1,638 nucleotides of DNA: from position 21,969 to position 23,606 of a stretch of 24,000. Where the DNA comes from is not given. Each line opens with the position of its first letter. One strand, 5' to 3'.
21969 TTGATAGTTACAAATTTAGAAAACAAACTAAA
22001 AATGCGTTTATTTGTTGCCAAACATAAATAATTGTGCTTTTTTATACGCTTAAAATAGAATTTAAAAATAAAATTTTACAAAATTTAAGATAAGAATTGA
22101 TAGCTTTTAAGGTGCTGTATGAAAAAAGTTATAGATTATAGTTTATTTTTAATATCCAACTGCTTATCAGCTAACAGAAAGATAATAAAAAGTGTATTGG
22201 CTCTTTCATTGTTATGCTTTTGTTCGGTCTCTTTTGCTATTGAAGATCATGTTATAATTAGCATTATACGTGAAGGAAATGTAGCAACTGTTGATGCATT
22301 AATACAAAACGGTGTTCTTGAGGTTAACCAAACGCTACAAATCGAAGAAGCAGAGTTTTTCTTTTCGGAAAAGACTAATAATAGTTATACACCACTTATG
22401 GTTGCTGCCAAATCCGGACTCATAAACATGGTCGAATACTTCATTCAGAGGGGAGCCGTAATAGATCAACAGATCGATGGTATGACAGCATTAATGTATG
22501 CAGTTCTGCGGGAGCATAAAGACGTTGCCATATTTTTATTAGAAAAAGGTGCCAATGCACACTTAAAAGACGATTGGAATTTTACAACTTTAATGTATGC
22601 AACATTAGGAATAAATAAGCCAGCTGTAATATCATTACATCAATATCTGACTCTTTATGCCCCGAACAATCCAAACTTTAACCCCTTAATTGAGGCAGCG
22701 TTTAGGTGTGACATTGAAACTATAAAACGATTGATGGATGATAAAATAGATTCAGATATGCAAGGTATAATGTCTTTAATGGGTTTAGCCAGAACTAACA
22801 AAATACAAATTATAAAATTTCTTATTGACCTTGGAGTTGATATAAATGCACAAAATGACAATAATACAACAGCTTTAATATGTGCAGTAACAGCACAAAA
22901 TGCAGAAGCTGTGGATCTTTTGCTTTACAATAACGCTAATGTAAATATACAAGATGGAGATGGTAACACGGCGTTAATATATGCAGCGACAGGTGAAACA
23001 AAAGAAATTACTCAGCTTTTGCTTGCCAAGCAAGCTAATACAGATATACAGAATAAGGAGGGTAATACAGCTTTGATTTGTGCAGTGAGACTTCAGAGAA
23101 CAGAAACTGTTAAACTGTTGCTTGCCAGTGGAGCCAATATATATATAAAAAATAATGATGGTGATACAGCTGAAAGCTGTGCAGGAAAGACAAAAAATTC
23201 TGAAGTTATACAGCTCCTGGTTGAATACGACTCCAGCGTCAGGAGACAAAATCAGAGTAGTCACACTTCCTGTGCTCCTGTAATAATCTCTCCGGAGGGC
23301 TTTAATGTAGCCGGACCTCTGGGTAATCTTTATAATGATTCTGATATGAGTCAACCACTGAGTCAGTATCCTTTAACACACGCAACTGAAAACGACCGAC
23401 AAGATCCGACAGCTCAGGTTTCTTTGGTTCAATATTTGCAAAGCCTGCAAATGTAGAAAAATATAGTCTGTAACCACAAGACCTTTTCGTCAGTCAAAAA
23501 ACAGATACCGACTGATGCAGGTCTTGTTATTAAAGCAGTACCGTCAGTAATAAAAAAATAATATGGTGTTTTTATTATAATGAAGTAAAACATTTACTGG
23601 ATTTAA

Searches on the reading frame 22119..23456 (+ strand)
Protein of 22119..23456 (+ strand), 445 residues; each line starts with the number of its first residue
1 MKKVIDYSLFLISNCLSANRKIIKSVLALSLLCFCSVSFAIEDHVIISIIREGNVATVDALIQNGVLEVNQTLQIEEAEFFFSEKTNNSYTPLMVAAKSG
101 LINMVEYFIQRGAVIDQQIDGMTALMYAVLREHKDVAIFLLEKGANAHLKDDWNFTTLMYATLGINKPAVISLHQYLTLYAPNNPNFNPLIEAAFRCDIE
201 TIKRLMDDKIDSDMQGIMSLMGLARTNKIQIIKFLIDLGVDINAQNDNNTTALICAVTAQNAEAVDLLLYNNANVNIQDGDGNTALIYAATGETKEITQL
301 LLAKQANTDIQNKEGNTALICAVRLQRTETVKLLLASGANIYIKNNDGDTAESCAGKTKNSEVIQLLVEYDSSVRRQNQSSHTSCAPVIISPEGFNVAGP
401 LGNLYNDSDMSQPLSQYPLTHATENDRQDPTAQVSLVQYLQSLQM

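Call 15: search_protein_families(library=pfam, proteins=[window:22119-23456:+], max_evalue=0.01)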
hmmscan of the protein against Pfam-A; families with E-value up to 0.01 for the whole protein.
window:22119-23456:+ (445 aa): 7 families
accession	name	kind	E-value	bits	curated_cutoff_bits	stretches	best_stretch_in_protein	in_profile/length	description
PF12796.13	Ank_2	-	3.6e-46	156.1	27.3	3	220-311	1-89/90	Ankyrin repeats (3 copies)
PF00023.36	Ank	-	7.5e-42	139.4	21.1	5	315-346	2-33/33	Ankyrin repeat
PF13637.12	Ank_4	-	1.1e-40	137.2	22.7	4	224-269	5-50/50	Ankyrin repeats (many copies)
PF13857.12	Ank_5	-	1.6e-27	95.7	27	4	235-289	1-56/56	Ankyrin repeats (many copies)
PF13606.12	Ank_3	-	7.1e-25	84.4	22.3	2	89-116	2-29/30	Ankyrin repeat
PF24521.3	Ank_KRIT1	-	1.2e-08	35.2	80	0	186-271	18-107/149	KRIT1 ankyrin-repeats domain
PF23745.1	ANK_LRRK2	-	8.7e-07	29.3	27.5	1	213-304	29-115/130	LRRK2 ANK repeat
